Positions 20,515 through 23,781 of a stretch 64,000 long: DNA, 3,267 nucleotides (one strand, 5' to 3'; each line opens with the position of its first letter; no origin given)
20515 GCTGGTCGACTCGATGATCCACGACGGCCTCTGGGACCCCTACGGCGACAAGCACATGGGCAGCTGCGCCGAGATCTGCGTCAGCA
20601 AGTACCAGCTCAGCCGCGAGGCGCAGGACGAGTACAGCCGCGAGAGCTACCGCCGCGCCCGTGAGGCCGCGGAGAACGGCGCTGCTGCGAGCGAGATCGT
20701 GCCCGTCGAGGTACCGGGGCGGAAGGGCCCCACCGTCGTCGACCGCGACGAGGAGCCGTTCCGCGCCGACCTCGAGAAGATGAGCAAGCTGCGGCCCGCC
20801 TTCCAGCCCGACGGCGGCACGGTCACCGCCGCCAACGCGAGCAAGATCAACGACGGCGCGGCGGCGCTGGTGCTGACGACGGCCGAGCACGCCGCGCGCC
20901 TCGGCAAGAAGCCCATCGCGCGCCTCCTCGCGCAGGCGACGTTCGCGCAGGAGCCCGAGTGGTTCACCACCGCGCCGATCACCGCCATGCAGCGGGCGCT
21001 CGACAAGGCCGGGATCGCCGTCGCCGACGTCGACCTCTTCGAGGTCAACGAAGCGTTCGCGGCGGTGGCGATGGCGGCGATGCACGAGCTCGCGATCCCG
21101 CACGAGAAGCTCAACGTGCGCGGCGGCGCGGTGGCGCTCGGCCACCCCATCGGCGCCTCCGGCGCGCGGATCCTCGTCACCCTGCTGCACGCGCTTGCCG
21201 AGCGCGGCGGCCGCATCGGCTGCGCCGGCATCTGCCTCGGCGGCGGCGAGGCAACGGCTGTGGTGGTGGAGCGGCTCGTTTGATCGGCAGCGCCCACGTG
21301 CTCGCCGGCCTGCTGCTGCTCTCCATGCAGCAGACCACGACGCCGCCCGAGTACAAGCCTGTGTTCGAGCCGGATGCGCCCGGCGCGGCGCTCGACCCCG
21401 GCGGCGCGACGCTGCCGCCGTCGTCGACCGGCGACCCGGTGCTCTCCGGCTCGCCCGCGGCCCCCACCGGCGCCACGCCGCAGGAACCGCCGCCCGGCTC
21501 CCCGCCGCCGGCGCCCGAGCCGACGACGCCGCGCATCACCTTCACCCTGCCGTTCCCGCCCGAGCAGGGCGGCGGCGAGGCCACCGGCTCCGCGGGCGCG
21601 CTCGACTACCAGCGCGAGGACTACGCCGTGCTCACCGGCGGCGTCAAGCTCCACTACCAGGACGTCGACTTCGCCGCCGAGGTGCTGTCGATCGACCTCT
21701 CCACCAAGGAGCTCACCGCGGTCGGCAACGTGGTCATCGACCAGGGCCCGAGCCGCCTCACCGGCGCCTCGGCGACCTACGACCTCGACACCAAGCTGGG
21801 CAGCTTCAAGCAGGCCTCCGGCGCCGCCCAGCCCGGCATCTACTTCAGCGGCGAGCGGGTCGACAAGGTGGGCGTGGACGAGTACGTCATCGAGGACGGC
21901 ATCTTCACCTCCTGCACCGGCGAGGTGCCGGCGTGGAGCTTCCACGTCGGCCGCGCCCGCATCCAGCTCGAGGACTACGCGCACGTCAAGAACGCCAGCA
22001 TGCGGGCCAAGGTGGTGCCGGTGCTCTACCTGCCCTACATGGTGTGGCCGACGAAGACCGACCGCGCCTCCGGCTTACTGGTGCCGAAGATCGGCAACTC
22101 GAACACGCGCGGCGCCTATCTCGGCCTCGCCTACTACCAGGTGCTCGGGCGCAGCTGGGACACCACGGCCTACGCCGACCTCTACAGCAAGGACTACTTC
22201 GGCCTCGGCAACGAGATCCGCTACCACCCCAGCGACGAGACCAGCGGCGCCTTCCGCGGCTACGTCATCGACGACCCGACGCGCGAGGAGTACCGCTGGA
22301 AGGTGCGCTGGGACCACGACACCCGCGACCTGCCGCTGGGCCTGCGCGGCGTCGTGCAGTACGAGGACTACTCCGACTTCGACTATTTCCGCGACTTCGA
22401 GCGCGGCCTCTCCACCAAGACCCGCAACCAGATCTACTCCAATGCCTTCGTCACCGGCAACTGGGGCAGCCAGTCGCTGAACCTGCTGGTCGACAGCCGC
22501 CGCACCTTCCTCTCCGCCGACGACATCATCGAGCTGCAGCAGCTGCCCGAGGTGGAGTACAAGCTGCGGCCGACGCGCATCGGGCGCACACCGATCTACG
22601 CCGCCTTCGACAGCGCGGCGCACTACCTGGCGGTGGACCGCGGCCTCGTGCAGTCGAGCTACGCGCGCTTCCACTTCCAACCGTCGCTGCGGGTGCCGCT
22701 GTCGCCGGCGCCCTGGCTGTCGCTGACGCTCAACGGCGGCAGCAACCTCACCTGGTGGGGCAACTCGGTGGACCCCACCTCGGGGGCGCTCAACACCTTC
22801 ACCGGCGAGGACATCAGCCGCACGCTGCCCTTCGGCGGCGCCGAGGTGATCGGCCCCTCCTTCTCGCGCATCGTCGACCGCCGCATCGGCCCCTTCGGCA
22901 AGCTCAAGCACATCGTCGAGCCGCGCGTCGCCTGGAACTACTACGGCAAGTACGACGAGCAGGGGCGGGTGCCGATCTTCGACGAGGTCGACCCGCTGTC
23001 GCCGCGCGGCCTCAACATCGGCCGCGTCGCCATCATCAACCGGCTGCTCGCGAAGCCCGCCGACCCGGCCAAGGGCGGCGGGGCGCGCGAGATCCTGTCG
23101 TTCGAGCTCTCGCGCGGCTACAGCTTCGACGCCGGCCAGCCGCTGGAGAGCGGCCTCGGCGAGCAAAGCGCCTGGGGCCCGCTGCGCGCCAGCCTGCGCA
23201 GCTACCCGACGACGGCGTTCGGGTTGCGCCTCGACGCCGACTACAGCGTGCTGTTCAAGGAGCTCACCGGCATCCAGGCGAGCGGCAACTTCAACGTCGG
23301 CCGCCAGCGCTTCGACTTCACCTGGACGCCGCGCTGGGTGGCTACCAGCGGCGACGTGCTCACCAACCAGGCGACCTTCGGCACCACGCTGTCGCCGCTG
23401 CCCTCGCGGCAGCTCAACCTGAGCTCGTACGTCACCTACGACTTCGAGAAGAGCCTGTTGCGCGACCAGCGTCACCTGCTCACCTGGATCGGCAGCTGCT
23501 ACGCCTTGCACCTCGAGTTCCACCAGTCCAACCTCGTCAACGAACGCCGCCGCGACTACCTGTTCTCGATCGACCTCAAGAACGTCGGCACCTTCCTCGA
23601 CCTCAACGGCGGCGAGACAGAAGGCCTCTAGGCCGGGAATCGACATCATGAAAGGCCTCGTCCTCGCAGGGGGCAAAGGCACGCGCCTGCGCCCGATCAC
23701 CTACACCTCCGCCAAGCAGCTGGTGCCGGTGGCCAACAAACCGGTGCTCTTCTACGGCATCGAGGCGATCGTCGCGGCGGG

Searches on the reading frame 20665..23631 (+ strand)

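Call 54: search_protein_families(library=pfam, proteins=[window:20665-23631:+], max_evalue=0.00001)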
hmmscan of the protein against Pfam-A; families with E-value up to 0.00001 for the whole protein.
window:20665-23631:+ (988 aa): 2 families
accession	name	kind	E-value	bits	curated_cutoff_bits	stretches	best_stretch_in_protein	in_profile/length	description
PF19838.5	LptD_2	-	1.7e-16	60.4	22.5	1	446-634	8-203/464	LptD protein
PF04453.20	LptD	-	9.8e-13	48.6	22.4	1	544-774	3-227/384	LPS transport system D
